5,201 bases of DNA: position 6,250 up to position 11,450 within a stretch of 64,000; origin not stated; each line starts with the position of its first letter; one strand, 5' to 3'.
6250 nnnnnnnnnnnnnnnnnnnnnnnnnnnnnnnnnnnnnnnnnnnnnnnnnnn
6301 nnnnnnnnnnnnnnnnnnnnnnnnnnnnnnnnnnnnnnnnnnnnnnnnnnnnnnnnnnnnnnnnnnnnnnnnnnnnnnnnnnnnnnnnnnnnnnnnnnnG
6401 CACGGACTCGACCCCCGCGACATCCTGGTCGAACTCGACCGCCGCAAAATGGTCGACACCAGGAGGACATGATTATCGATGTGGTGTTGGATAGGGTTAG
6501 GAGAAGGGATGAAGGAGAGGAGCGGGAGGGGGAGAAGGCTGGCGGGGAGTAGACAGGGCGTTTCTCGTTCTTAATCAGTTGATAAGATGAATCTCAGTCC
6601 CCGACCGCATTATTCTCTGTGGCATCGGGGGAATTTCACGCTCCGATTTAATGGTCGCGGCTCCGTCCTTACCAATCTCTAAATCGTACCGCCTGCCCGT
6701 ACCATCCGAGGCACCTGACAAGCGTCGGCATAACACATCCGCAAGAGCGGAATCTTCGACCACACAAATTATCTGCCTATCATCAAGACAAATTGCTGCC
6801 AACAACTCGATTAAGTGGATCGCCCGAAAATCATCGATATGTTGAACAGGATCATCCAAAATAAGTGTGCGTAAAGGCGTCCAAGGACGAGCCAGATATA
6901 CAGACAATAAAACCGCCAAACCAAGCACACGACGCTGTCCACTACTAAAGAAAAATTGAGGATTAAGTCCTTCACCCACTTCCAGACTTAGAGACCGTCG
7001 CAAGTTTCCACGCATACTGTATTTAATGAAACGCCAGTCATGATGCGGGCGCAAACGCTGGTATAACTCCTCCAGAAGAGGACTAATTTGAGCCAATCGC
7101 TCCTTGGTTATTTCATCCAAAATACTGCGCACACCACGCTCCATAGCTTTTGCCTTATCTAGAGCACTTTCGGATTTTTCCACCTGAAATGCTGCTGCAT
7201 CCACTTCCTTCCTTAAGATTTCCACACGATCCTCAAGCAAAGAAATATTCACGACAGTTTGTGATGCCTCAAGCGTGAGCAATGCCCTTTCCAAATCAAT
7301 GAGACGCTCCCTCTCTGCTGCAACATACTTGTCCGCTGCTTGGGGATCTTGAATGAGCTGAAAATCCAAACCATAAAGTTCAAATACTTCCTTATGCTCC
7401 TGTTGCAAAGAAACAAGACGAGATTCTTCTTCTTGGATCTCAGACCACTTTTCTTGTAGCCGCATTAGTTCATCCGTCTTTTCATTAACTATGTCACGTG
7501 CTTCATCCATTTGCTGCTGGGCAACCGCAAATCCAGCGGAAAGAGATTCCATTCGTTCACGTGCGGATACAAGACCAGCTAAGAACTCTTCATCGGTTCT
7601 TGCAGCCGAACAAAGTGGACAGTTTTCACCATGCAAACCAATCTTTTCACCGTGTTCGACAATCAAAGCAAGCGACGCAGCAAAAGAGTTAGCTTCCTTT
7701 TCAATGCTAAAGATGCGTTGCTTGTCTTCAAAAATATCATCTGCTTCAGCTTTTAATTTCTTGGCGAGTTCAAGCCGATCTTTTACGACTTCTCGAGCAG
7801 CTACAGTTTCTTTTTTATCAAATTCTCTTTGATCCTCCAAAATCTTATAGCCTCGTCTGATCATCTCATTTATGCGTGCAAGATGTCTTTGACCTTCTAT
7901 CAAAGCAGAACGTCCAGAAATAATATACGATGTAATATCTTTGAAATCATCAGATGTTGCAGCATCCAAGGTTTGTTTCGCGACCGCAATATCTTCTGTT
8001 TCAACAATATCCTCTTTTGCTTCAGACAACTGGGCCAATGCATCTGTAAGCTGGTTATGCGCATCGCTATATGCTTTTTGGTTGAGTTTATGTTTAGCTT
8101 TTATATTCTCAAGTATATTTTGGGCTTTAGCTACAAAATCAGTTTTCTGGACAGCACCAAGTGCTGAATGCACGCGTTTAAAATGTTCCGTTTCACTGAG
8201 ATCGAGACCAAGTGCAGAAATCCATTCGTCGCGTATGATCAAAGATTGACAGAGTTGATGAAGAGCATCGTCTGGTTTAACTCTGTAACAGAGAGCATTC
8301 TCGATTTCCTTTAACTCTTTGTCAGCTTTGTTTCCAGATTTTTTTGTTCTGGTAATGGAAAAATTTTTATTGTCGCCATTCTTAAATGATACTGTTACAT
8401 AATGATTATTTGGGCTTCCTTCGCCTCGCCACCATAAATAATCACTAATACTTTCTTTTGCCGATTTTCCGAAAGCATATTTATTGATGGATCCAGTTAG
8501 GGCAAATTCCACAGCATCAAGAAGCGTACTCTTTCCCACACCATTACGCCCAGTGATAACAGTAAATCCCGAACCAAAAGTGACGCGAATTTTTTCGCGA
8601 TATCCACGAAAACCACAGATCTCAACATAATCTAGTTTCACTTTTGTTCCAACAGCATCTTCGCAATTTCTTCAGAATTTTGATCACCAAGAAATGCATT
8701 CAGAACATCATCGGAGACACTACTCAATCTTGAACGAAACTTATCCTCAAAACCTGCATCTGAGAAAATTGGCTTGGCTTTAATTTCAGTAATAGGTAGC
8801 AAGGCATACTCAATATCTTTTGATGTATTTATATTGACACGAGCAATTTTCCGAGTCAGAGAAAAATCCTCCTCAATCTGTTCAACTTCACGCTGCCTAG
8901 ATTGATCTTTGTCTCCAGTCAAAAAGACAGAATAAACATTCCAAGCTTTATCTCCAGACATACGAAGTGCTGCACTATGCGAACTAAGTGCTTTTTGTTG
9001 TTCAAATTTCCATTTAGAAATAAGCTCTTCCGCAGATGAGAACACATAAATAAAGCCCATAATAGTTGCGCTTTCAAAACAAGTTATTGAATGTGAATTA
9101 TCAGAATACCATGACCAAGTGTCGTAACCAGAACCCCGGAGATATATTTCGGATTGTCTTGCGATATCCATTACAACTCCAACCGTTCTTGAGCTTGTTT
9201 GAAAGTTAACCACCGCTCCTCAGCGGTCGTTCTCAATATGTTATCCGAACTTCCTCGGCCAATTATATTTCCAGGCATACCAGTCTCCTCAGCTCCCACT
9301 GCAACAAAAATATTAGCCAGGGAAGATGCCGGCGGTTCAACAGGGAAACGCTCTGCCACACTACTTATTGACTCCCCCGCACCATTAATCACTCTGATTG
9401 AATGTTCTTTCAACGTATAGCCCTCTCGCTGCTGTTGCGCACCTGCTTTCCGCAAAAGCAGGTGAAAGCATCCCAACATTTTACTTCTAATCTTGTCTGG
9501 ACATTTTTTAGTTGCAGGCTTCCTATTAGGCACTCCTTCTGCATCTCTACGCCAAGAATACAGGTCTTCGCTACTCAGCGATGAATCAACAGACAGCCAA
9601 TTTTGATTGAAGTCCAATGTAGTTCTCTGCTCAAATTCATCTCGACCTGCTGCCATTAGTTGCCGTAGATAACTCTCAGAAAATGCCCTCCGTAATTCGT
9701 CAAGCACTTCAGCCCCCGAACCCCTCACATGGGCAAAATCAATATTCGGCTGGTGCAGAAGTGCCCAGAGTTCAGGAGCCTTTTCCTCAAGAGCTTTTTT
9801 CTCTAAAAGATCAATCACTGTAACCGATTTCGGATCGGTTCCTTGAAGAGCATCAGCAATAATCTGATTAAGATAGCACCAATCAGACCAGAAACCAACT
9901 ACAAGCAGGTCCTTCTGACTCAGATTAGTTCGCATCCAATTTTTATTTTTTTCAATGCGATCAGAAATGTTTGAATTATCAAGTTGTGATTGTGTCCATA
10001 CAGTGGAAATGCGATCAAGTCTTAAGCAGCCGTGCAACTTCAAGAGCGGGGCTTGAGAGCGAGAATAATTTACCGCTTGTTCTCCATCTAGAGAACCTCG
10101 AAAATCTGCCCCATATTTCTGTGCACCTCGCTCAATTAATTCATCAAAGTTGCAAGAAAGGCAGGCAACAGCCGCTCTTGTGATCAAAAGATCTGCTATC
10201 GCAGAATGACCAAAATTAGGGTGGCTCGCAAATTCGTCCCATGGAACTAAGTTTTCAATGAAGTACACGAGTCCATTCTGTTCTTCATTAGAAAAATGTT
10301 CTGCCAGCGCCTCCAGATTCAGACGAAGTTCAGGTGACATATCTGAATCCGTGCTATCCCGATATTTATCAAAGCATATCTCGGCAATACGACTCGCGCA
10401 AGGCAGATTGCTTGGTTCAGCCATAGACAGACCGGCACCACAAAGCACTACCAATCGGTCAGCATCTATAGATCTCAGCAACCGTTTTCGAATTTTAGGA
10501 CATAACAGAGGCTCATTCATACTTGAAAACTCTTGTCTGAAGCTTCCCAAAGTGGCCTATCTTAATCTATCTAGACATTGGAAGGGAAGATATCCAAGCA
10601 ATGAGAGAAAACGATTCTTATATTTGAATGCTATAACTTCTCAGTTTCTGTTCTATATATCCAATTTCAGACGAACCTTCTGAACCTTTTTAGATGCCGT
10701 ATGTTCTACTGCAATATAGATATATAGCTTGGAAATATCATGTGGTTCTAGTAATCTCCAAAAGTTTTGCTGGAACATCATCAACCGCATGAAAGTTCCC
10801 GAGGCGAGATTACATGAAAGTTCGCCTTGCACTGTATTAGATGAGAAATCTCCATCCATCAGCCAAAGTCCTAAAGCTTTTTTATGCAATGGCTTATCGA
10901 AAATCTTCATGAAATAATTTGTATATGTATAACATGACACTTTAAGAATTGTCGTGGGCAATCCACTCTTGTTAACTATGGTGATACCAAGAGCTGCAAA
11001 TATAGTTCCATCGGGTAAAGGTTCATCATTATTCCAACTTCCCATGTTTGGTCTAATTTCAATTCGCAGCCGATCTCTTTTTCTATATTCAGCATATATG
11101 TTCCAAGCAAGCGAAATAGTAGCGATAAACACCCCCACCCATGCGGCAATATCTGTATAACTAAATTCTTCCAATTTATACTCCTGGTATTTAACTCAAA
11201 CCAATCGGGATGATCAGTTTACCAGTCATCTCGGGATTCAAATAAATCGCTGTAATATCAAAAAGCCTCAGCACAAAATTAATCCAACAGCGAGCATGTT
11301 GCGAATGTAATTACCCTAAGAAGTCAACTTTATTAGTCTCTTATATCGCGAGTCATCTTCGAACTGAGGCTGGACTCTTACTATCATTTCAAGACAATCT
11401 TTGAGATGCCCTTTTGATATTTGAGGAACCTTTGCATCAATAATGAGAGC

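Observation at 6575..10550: Lamassu/DdmABC-like operon with a SIR2 effector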

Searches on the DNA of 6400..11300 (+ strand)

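Call 9: search_dna_similar(query=window:6400-11300:+, collection=ecoli_genomes, mode=near, max_rows=10)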
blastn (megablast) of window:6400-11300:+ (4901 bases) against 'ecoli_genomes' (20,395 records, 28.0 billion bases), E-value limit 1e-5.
No match.

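Call 10: search_dna_similar(query=window:6400-11300:+, collection=plasmids, mode=near, max_rows=10)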
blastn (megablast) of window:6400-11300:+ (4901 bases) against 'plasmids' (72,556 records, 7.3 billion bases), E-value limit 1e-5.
No match.

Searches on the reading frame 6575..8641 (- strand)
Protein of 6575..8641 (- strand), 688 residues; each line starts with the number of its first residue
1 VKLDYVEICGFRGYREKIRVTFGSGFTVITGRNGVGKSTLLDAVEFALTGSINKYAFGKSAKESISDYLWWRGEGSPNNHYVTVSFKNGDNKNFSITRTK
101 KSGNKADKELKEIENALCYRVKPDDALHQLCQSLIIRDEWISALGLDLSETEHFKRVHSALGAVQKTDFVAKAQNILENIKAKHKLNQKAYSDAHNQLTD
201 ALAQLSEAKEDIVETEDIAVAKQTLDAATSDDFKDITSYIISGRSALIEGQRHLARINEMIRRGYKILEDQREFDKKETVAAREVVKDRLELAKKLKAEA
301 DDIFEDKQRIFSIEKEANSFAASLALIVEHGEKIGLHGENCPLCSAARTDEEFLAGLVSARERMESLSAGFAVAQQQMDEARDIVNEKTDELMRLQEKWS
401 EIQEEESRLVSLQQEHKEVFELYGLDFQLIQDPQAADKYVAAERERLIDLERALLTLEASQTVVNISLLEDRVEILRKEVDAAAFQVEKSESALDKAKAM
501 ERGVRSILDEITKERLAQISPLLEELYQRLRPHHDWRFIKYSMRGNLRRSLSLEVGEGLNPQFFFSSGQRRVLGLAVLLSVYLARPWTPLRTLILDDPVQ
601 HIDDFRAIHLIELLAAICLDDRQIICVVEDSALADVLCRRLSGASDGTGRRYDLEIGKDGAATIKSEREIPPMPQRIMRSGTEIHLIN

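Call 3: search_protein_families(library=padloc, proteins=[window:6575-8641:-], max_evalue=0.01)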
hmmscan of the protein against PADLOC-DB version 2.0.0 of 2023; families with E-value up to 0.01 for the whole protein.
window:6575-8641:- (688 aa): 72 families (the best 25 are shown)
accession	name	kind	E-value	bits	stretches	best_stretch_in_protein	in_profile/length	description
PDLC03865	LmuB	-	4.6e-40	135.7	3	374-625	722-969/1007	-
PDLC03868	LmuB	-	5e-32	109.2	3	3-103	6-101/1035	-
PDLC03859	LmuB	-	9.4e-29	99.1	1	1-628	3-583/611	-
PDLC04135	mad3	-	1.1e-23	82.5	2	5-215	4-241/374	mads_3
PDLC03861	LmuB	-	2.7e-22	76.6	2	3-60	210-267/1213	-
PDLC00310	PtuA1|PtuA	-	1.4e-11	42.2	1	1-100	1-103/443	AAA ATPase domain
PDLC00278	PtuA1|PtuA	-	4.4e-11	40.7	1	1-113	1-119/436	AAA ATPase domain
PDLC02979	AriA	-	7.7e-11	40.4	1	1-310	1-273/373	-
PDLC00271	PtuA1|PtuA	-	4.6e-10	37.6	1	1-112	1-116/421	AAA ATPase domain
PDLC00267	PtuA1|PtuA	-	1e-09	36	1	1-80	1-82/438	AAA ATPase domain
PDLC03863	LmuB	-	1.5e-09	35.1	1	15-509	15-475/610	-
PDLC00298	PtuA1|PtuA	-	4.5e-09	33.9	1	1-55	1-54/423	AAA ATPase domain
PDLC00102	GajA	-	7.1e-09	32.6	1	1-69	1-64/532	AAA ATPase domain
PDLC02980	AriA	-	9.6e-09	33.6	1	26-48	1-23/304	-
PDLC00311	PtuA1|PtuA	-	9.9e-09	32.7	1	1-56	1-55/455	AAA ATPase domain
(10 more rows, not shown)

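Call 4: search_protein_families(library=pfam, proteins=[window:6575-8641:-], max_evalue=0.01)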
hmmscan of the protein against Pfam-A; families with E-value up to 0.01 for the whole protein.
window:6575-8641:- (688 aa): 6 families
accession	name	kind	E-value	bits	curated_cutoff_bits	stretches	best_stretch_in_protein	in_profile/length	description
PF13476.12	AAA_23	-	1.6e-21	78.4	27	1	6-214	2-195/201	AAA domain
PF02463.25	SMC_N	-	8.1e-18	65.1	40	1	3-628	2-196/220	RecF/RecN/SMC N terminal domain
PF13175.12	AAA_15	-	1.1e-11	45.4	32.1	1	1-312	1-276/374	AAA ATPase domain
PF13304.12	AAA_21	-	3.1e-09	37.7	27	1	26-48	1-23/304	AAA domain, putative AbiEii toxin, Type IV TA system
PF13555.12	AAA_29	-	6.9e-09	35.8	27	1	19-63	16-60/61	P-loop containing region of AAA domain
PF11398.14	DUF2813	-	3.6e-06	27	21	1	1-59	1-57/372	Protein of unknown function (DUF2813)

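Call 5: search_protein_families(library=ncbifam, proteins=[window:6575-8641:-], max_evalue=0.01)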
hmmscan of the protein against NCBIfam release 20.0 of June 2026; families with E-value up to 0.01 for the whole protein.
window:6575-8641:- (688 aa): 24 families
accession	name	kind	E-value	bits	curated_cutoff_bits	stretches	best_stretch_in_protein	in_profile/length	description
TIGR02169.1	SMC_prok_A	equivalog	1.1e-13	49.8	729.4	1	6-102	5-102/1165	chromosome segregation protein SMC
TIGR00611.2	recf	equivalog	1.8e-12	47.1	172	1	6-125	4-123/339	DNA replication/repair protein RecF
NF003034.1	PRK03918.1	equivalog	3.8e-12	45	700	2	1-320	1-295/878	DNA double-strand break repair ATPase Rad50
NF002572.0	PRK02224.1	equivalog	2e-11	42.9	1087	1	1-51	1-50/888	DNA double-strand break repair ATPase Rad50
NF041035.1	Rad50_Halo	equivalog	6.2e-10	38.1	1000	2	1-51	1-50/883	DNA double-strand break repair ATPase Rad50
NF045487.1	ASRP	equivalog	1.6e-09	36.9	300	1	16-513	6-464/593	archaea-specific SMC-related protein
NF010068.0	PRK13548.1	equivalog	4.4e-08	32.5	261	1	566-641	139-213/261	heme ABC transporter ATP-binding protein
TIGR02168.1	SMC_prok_B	equivalog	6.5e-08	30.8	567.35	1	3-48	2-47/1181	chromosome segregation protein SMC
NF045780.1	TrlF_fam_ATP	equivalog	3.8e-07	29.2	350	1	13-581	298-842/944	TrlF family AAA-like ATPase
NF041760.1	PtuA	equivalog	1.2e-06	27.8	500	1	2-230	51-282/524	retron Ec78 anti-phage system effector ATPase PtuA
TIGR00618.1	sbcc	subfamily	1.2e-06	26.8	478.5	1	6-57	6-60/1043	exonuclease subunit SbcC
NF010680.0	PRK14079.1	equivalog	1.4e-06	27.6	386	1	6-54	6-53/349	recombination protein F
TIGR01166.1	cbiO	subfamily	5.2e-06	26.1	211.8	0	26-46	20-40/190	cobalt ABC transporter, ATP-binding protein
NF040873.1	AztA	equivalog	2.5e-05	23.9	220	0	26-44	20-38/191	zinc ABC transporter ATP-binding protein AztA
NF053840.1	MnTportMntADein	equivalog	5.8e-05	22.8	400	0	17-46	19-49/240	manganese ABC transporter ATP-binding protein MntA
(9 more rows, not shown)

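Call 11: search_solved_structures(query=window:6575-8641:-, max_evalue=0.001)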
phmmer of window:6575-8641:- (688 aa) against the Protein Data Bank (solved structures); distinct sequences matched with E-value up to 0.001: 27.
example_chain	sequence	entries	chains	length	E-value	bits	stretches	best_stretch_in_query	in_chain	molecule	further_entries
3qkt_A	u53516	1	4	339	1.1e-11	47.2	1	422-637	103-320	DNA double-strand break repair rad50 ATPase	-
4nci_A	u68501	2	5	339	1.4e-11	46.9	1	422-637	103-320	DNA double-strand break repair Rad50 ATPase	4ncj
4nch_A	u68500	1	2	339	5e-11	45.1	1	422-637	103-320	DNA double-strand break repair Rad50 ATPase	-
4nck_A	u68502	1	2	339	7.6e-11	44.5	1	422-637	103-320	DNA double-strand break repair Rad50 ATPase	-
3qku_A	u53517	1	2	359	1.9e-10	43.1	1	397-637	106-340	DNA double-strand break repair rad50 ATPase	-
4i99_A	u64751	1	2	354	2.8e-09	39.3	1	4-97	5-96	Chromosome partition protein Smc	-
5xns_A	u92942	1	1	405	2.9e-09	39.2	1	4-97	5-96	Chromosome partition protein Smc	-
5xei_A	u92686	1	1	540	1.1e-07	34.1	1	4-97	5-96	Chromosome partition protein Smc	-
1xew_X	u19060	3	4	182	2e-07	33.2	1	4-97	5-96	SMC protein | Chromosome segregation protein smc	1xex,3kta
6qj1_A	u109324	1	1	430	1.8e-06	30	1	6-95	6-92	Structural maintenance of chromosomes protein,Structural maintenance of chromosomes protei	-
3qkr_B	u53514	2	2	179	1.4e-05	27.1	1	511-637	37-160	DNA double-strand break repair rad50 ATPase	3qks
1ii8_B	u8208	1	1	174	1.5e-05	26.9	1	512-637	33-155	Rad50 ABC-ATPase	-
3zgx_A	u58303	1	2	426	1.8e-05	26.7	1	3-49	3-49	CHROMOSOME PARTITION PROTEIN SMC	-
6qj0_A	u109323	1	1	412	2.1e-05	26.5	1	6-95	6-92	Structural maintenance of chromosomes protein,Structural maintenance of chromosomes protei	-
1f2t_B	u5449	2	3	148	3.7e-05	25.7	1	536-637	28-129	RAD50 ABC-ATPASE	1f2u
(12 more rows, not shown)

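Call 62: find_homologous_proteins(query=window:6575-8641:-, max_evalue=0.00001)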
Query window:6575-8641:- (688 aa): 611 proteins with E <= 0.00001 among 8000 candidates; the best 120 are listed.
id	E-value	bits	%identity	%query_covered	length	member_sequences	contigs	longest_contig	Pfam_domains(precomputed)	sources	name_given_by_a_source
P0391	0.0e+0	1510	100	100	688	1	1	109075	PF11398.15,PF13175.13,PF13476.13,PF13555.13,PF02463.26,PF13304.13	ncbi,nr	ncbi:MAG: AAA family ATPase [Gammaproteobacteria bacterium AqS3]|nr:AAA family ATPase [Gammaproteoba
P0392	9.2e-265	898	61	100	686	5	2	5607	PF13175.13,PF13476.13,PF13555.13,PF02463.26,PF13304.13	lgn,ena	-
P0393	1.3e-262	891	60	100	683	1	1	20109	PF13175.13,PF13476.13,PF13555.13,PF02463.26,PF13304.13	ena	-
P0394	9.5e-262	888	60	100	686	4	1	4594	PF13175.13,PF13476.13,PF13555.13,PF02463.26,PF13304.13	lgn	-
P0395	1.6e-259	881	59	100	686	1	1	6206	PF13175.13,PF13476.13,PF13555.13,PF02463.26,PF13304.13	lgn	-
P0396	1.3e-258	878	59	100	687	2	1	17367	PF13175.13,PF13476.13,PF13555.13,PF02463.26,PF13304.13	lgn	-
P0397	1.2e-257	875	59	100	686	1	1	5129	PF13175.13,PF13476.13,PF13555.13,PF02463.26,PF13304.13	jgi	jgi:chromosome segregation protein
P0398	2.4e-257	874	61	99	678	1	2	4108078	PF13175.13,PF13476.13,PF13555.13,PF02463.26,PF13304.13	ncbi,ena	-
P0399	1.9e-256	871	58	100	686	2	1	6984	PF13175.13,PF13476.13,PF13555.13,PF02463.26,PF13304.13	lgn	-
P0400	2.8e-256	870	58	100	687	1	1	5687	PF13175.13,PF13476.13,PF13555.13,PF02463.26,PF13304.13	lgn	-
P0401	2.8e-256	870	58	100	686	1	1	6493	PF13175.13,PF13476.13,PF13555.13,PF02463.26,PF13304.13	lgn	-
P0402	9.7e-256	868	58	100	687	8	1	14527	PF13175.13,PF13476.13,PF13555.13,PF02463.26,PF13304.13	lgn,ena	-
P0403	3.8e-255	866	59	100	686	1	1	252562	PF13175.13,PF13476.13,PF13555.13,PF02463.26,PF13304.13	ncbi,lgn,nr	ncbi:MAG: AAA family ATPase [Denitromonas halophila]|nr:MAG: AAA family ATPase [Denitromonas halophi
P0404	1.9e-254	864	58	100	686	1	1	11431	PF13175.13,PF13476.13,PF13555.13,PF02463.26,PF13304.13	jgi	jgi:DNA repair exonuclease SbcCD ATPase subunit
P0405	5.5e-254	863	58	100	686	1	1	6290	PF13175.13,PF13476.13,PF13555.13,PF02463.26,PF13304.13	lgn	-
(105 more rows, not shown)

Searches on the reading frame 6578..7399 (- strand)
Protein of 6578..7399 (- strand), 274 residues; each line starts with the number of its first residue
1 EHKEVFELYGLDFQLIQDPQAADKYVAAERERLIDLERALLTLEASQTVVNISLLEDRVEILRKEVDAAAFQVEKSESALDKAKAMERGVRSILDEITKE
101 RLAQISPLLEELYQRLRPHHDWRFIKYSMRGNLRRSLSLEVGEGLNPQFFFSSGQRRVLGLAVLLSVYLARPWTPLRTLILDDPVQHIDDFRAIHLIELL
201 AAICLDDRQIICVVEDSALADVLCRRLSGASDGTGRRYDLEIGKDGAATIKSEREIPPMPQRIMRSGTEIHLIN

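Call 73: search_solved_structures(query=window:6578-7399:-, max_evalue=0.000001, show_alignments=1)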
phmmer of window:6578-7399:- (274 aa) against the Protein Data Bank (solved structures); distinct sequences matched with E-value up to 0.000001: 2.
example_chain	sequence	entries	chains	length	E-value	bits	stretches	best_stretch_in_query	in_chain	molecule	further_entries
3qkt_A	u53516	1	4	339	4.1e-07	33.1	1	8-223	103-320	DNA double-strand break repair rad50 ATPase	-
4nci_A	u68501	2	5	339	4.9e-07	32.8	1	8-223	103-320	DNA double-strand break repair Rad50 ATPase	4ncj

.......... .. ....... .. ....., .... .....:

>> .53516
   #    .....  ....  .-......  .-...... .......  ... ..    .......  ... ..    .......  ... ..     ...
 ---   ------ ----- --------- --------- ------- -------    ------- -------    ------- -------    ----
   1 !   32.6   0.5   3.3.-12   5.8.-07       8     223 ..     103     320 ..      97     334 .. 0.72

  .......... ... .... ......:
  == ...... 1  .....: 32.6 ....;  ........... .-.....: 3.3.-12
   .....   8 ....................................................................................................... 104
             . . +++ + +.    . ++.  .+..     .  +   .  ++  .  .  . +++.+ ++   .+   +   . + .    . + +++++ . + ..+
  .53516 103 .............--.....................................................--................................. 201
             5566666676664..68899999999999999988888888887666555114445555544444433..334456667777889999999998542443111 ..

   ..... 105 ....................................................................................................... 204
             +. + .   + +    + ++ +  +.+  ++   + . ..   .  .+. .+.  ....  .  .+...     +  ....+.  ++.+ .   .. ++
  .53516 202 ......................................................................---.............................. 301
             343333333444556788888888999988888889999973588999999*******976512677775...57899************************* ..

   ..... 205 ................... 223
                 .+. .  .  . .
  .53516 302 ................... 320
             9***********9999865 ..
